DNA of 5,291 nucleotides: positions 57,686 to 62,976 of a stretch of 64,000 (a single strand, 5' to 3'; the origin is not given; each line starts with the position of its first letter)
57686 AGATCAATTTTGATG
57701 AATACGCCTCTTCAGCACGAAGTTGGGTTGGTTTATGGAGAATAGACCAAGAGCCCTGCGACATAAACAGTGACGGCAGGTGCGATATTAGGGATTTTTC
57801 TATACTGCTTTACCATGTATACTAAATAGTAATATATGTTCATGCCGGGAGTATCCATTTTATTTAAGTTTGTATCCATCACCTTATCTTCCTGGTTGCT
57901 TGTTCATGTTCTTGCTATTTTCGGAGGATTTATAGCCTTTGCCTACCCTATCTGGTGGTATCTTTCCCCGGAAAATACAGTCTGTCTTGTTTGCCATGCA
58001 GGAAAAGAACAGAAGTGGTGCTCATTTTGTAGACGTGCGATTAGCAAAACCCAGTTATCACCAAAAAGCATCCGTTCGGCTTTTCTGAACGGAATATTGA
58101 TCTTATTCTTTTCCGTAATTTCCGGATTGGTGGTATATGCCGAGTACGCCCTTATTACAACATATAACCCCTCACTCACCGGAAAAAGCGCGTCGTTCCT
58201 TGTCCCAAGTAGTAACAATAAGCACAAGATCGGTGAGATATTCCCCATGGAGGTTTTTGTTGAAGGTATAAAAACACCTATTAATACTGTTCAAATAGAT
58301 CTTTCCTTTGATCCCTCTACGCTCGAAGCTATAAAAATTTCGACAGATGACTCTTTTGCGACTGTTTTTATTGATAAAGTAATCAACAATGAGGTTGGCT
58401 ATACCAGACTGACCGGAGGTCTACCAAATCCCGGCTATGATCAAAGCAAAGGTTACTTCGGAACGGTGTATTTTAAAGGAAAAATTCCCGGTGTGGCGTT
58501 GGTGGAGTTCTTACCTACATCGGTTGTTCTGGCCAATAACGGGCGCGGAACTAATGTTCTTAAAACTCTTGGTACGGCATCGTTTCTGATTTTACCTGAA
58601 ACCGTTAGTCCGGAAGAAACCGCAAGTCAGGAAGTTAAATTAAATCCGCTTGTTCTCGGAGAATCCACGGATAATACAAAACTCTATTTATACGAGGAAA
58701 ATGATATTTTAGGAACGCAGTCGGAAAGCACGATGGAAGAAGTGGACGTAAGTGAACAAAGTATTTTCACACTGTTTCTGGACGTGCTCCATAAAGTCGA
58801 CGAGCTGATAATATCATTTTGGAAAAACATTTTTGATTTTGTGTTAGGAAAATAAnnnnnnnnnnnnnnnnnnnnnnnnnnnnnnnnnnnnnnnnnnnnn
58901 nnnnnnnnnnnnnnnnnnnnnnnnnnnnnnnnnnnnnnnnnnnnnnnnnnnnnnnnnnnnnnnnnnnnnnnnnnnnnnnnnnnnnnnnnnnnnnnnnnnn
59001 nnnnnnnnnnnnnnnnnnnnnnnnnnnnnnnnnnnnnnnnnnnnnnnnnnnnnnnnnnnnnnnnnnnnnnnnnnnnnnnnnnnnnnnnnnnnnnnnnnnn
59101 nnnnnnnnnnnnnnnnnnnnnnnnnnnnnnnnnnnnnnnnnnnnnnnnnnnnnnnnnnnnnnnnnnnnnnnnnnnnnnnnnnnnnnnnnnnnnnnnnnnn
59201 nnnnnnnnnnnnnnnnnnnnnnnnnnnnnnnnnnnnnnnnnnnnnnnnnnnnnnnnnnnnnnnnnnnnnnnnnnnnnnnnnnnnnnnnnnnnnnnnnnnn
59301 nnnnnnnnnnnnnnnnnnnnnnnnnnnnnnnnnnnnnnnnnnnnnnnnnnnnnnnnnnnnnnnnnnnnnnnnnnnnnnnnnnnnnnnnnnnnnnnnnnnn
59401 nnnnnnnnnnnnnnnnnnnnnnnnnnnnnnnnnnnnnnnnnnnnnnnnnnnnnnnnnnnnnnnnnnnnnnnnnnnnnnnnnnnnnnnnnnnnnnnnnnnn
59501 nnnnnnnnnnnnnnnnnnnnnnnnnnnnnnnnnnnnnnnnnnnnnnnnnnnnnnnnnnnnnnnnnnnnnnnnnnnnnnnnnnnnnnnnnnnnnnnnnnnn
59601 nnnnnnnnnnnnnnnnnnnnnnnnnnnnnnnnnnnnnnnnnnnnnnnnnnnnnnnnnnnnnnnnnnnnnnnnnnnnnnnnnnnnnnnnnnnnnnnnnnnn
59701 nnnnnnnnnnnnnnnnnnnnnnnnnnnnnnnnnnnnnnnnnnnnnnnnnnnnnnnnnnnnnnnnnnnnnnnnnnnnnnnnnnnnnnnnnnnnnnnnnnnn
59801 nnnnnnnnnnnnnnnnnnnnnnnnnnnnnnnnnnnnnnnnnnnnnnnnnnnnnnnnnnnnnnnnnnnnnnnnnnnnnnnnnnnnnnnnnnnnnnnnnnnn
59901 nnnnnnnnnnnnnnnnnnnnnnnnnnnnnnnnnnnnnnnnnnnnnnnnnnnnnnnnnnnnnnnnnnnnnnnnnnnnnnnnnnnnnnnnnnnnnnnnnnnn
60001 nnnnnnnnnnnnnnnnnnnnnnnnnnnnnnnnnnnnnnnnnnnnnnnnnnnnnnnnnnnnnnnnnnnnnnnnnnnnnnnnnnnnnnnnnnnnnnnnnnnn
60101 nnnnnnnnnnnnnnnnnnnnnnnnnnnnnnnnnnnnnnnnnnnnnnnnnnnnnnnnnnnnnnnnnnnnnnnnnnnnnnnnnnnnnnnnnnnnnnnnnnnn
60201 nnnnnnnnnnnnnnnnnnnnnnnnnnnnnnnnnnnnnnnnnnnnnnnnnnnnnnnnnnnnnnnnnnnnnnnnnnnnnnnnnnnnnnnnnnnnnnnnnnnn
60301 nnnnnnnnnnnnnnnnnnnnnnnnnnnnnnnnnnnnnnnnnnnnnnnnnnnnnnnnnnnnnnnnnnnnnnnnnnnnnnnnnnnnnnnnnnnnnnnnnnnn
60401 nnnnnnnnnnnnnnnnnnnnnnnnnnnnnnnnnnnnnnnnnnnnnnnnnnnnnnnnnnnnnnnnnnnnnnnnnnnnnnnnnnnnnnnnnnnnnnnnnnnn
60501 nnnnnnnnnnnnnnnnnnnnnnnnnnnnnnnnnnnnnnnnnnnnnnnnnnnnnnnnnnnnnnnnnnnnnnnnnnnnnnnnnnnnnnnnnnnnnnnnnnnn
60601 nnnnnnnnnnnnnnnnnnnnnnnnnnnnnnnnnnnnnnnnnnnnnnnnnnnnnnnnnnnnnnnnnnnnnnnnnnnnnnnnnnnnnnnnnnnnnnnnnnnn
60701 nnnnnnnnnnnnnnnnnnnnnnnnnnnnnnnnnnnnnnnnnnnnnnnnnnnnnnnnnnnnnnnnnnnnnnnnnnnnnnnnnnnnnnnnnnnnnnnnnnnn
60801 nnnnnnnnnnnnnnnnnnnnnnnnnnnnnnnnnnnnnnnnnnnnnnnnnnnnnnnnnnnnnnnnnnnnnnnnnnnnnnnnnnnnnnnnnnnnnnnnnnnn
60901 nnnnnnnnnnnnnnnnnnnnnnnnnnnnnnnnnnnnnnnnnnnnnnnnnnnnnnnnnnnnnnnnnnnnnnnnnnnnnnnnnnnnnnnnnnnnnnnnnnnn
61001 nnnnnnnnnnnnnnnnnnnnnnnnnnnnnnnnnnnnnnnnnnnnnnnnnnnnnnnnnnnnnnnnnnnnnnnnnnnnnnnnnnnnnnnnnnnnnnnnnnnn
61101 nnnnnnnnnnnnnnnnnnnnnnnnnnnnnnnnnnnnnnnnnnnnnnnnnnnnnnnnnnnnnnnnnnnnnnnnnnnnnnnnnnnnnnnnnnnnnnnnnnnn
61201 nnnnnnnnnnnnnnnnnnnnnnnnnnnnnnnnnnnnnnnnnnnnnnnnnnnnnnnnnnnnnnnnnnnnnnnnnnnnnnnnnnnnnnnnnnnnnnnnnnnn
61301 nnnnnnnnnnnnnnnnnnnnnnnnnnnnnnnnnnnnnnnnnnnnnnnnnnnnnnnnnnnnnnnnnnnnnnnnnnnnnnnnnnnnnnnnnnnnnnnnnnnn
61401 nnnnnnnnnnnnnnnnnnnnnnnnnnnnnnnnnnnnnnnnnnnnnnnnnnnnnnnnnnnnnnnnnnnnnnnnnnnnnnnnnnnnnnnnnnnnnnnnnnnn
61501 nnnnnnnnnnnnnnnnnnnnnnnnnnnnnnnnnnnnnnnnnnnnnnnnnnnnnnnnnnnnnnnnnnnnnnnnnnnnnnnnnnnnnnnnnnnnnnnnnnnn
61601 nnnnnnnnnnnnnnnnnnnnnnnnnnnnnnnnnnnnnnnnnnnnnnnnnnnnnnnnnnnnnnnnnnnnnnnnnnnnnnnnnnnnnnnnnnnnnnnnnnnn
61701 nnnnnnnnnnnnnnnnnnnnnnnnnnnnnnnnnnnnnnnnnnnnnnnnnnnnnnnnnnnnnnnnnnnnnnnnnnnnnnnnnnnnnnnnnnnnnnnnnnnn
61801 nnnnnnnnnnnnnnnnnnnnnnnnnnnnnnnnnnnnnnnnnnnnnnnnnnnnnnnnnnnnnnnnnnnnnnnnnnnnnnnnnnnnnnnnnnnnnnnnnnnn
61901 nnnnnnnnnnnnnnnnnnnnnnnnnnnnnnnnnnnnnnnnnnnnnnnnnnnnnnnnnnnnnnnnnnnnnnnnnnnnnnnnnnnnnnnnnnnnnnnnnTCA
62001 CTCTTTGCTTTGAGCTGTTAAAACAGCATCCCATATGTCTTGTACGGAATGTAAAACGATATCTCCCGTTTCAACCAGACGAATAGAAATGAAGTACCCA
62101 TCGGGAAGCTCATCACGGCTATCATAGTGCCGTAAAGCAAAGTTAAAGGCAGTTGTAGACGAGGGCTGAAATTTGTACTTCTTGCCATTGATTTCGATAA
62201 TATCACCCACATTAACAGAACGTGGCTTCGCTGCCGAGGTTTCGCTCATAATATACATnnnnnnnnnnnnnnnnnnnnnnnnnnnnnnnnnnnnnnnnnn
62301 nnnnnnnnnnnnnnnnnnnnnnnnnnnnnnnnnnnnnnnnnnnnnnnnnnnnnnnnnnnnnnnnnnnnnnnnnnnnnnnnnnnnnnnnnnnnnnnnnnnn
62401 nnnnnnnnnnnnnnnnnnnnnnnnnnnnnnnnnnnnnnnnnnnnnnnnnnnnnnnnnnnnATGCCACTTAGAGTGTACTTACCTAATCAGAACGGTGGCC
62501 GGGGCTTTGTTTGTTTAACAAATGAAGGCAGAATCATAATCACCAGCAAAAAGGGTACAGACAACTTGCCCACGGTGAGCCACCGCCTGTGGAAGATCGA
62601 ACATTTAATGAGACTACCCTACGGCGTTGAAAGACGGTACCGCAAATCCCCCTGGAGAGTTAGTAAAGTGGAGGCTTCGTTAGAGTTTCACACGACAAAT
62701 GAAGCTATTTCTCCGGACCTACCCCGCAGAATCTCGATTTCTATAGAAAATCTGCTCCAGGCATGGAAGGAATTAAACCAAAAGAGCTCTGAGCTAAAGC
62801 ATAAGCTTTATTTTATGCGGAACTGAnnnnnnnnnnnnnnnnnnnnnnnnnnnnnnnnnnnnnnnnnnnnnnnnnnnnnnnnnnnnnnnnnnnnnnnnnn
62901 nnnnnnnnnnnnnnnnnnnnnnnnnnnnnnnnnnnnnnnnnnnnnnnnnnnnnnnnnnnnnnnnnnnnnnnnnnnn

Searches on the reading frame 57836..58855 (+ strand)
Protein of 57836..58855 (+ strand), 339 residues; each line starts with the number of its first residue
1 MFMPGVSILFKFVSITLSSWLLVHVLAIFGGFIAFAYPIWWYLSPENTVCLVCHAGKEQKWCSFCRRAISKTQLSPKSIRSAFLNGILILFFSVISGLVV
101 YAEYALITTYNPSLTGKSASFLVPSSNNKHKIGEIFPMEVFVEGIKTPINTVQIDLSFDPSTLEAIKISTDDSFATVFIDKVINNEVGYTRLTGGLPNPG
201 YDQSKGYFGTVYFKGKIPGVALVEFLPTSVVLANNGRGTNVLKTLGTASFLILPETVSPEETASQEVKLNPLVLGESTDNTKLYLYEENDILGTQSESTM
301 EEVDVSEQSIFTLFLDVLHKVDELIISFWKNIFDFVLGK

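Call 4: search_protein_families(library=pfam, proteins=[window:57836-58855:+], max_evalue=1)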
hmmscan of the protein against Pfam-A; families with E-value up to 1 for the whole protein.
window:57836-58855:+ (339 aa): 2 families
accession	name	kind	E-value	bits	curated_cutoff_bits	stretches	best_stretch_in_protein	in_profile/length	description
PF00963.24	Cohesin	-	0.001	19.7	24.1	1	127-214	8-100/139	Cohesin domain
PF14447.12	Prok-RING_4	-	0.043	14.2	27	1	49-72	20-43/46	Prokaryotic RING finger family 4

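Call 21: search_protein_families(library=ncbifam, proteins=[window:57836-58855:+], max_evalue=1)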
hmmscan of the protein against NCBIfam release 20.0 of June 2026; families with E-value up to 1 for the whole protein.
window:57836-58855:+ (339 aa): 0 families

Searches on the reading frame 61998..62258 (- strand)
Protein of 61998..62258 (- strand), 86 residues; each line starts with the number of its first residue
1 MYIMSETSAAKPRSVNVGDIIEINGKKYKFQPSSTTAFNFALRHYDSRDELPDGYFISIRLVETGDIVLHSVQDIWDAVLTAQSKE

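Call 4: search_protein_families(library=pfam, proteins=[window:61998-62258:-], max_evalue=1)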
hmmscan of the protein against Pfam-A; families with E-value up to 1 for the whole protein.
window:61998-62258:- (86 aa): 2 families
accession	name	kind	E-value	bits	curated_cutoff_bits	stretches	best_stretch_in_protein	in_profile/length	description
PF02839.19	CBM_5_12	-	0.036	14.5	26.2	1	16-29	9-22/44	Carbohydrate-binding module family 5/12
PF00970.30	FAD_binding_6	-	0.12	13.2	21.1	1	33-66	12-45/99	Oxidoreductase FAD-binding domain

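Call 21: search_protein_families(library=ncbifam, proteins=[window:61998-62258:-], max_evalue=1)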
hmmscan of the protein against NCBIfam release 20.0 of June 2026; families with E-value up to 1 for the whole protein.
window:61998-62258:- (86 aa): 0 families

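Call 33: search_protein_families(library=padloc, proteins=[window:61998-62258:-], max_evalue=0.1)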
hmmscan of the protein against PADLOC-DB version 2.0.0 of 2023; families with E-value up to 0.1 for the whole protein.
window:61998-62258:- (86 aa): 0 families

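Call 56: search_protein_families(library=phrogs, proteins=[window:61998-62258:-], max_evalue=0.1)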
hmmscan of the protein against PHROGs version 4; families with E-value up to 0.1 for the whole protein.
window:61998-62258:- (86 aa): 0 families

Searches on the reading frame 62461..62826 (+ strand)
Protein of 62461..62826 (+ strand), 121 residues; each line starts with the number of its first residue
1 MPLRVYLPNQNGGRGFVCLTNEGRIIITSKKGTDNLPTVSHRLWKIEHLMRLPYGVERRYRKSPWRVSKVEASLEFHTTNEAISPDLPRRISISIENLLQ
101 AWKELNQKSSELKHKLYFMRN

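Call 4: search_protein_families(library=pfam, proteins=[window:62461-62826:+], max_evalue=1)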
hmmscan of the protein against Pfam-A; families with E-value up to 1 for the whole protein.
window:62461-62826:+ (121 aa): 0 families

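Call 21: search_protein_families(library=ncbifam, proteins=[window:62461-62826:+], max_evalue=1)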
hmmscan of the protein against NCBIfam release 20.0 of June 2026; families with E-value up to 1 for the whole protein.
window:62461-62826:+ (121 aa): 0 families

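Call 33: search_protein_families(library=padloc, proteins=[window:62461-62826:+], max_evalue=0.1)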
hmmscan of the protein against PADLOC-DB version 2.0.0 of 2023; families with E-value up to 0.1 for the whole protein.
window:62461-62826:+ (121 aa): 0 families

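Call 56: search_protein_families(library=phrogs, proteins=[window:62461-62826:+], max_evalue=0.1)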
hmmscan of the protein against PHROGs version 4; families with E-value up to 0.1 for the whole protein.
window:62461-62826:+ (121 aa): 0 families

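Call 83: search_solved_structures(query=window:62461-62826:+, max_evalue=10)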
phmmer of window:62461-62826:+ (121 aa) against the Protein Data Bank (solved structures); distinct sequences matched with E-value up to 10: 3.
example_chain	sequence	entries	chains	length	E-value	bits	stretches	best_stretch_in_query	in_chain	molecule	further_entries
8gko_A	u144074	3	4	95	0.82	13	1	23-48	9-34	Alkaline protease 1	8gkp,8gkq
8u45_A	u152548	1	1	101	0.85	13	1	22-48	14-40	Alkaline protease 1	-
5apz_A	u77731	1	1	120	1.7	12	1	79-121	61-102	GENERAL CONTROL PROTEIN GCN4, NOR1 TCAR0761, GENERAL CONTROL PROTEIN GCN4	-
